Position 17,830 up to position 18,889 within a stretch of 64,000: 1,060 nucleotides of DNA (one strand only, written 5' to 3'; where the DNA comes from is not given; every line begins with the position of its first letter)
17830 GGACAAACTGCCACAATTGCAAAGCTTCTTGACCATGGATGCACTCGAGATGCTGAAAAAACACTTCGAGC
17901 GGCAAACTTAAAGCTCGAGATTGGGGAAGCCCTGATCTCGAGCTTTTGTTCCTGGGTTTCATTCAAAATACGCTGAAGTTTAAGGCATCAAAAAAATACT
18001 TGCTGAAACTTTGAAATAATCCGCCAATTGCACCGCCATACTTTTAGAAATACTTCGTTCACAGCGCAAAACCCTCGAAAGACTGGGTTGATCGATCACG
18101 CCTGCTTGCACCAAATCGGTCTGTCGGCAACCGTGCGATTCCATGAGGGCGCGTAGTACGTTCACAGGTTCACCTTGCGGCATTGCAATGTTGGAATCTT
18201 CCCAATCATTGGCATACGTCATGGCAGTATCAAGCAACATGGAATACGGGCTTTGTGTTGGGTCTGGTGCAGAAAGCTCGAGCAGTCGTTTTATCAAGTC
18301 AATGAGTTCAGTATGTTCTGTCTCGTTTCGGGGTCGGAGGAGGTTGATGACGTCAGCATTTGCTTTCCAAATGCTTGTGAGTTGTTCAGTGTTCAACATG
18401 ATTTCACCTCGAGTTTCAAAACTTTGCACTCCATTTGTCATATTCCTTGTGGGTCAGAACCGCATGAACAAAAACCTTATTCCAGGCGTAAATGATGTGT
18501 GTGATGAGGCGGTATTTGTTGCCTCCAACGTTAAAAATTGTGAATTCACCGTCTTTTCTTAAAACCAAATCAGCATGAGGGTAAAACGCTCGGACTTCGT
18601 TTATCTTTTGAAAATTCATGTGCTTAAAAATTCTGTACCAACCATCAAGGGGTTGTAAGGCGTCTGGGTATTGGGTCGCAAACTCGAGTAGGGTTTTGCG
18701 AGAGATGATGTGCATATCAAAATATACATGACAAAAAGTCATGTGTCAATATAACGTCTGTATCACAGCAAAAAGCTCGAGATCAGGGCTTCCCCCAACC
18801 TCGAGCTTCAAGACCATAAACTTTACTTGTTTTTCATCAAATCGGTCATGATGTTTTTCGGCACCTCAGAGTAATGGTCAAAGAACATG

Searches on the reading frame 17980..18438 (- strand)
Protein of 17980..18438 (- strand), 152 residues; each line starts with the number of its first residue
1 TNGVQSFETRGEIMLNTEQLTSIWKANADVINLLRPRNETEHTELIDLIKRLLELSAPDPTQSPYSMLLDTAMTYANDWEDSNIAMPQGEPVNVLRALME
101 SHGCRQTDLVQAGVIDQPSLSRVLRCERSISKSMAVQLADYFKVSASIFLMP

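Call 66: search_protein_families(library=pfam, proteins=[window:17980-18438:-], max_evalue=0.001)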
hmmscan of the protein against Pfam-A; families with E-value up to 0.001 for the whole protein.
window:17980-18438:- (152 aa): 1 family
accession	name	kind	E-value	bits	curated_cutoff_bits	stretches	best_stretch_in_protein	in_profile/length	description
PF01381.28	HTH_3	-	0.00011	22.6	23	1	95-147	1-53/55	Helix-turn-helix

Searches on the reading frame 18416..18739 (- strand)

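Call 66: search_protein_families(library=pfam, proteins=[window:18416-18739:-], max_evalue=0.001)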
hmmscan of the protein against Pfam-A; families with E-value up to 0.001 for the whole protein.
window:18416-18739:- (107 aa): 1 family
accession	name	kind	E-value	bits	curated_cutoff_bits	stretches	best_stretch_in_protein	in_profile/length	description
PF09907.15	HigB_toxin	-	2.4e-25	89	27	1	29-103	3-74/74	HigB_toxin, RelE-like toxic component of a toxin-antitoxin system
